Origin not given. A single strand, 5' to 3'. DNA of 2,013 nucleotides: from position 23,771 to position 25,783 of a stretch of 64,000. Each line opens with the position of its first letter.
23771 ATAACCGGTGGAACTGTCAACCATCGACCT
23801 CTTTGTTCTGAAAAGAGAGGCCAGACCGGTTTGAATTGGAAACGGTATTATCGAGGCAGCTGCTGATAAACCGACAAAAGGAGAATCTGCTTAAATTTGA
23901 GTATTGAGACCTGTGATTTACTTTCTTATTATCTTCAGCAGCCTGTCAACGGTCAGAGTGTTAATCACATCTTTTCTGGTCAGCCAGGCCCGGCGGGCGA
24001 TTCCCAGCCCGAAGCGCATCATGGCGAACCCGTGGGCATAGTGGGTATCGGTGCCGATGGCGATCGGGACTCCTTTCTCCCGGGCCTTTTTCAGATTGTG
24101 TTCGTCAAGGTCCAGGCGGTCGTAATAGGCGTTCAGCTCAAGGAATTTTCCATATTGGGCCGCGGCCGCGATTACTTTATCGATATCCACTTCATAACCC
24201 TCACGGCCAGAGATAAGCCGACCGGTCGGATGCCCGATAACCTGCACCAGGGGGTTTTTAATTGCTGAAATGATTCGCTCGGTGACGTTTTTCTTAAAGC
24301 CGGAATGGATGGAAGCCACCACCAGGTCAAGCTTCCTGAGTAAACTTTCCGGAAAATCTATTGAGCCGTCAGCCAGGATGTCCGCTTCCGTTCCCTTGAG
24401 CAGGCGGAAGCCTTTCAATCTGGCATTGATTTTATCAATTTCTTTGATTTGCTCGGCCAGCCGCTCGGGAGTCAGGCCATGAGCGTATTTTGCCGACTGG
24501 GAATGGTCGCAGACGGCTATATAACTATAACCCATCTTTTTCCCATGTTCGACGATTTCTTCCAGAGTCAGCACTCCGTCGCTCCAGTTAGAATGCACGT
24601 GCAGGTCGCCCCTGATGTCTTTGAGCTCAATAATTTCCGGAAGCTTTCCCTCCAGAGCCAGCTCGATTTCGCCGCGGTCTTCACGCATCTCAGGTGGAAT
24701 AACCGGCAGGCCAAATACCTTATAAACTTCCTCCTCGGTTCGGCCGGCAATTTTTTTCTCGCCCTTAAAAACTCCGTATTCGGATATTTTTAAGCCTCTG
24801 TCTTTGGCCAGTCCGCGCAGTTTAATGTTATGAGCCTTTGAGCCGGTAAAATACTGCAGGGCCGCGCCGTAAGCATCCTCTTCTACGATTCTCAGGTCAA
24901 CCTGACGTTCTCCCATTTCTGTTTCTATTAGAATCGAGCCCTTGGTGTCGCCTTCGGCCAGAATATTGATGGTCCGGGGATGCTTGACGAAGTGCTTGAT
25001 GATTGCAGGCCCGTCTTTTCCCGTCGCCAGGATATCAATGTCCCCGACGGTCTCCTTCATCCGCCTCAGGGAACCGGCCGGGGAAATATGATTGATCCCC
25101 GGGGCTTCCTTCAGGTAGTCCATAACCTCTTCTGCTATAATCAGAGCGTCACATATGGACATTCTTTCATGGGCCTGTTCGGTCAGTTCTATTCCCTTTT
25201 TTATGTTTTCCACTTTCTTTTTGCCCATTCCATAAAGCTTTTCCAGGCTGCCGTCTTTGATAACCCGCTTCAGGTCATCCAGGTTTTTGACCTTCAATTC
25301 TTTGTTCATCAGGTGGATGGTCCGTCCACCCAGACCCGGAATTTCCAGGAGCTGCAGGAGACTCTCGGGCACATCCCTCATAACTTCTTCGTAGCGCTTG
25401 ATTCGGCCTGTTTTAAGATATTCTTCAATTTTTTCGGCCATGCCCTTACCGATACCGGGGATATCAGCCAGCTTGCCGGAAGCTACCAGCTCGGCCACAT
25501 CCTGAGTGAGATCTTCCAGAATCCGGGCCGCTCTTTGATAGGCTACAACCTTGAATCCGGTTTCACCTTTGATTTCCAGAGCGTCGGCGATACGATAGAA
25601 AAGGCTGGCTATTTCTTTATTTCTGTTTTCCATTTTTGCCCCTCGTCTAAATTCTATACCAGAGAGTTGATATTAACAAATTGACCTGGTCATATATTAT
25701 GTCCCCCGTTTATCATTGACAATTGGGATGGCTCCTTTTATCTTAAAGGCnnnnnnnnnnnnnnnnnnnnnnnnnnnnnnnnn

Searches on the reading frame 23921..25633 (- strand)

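Call 76: search_protein_families(library=pfam, proteins=[window:23921-25633:-], max_evalue=0.00001)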
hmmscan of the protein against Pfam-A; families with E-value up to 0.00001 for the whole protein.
window:23921-25633:- (571 aa): 4 families
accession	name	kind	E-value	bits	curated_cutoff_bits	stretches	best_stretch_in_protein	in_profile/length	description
PF14791.11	DNA_pol_B_thumb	-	6.9e-24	83.9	25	1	258-318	1-63/63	DNA polymerase beta thumb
PF14716.13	HHH_8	-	5.3e-20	72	30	1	3-77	1-72/73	Helix-hairpin-helix domain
PF02811.25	PHP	-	4.2e-10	40.7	26.4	1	343-501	1-162/164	PHP domain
PF14520.12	HHH_5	-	4.4e-07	30.7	27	0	94-147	3-54/57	Helix-hairpin-helix domain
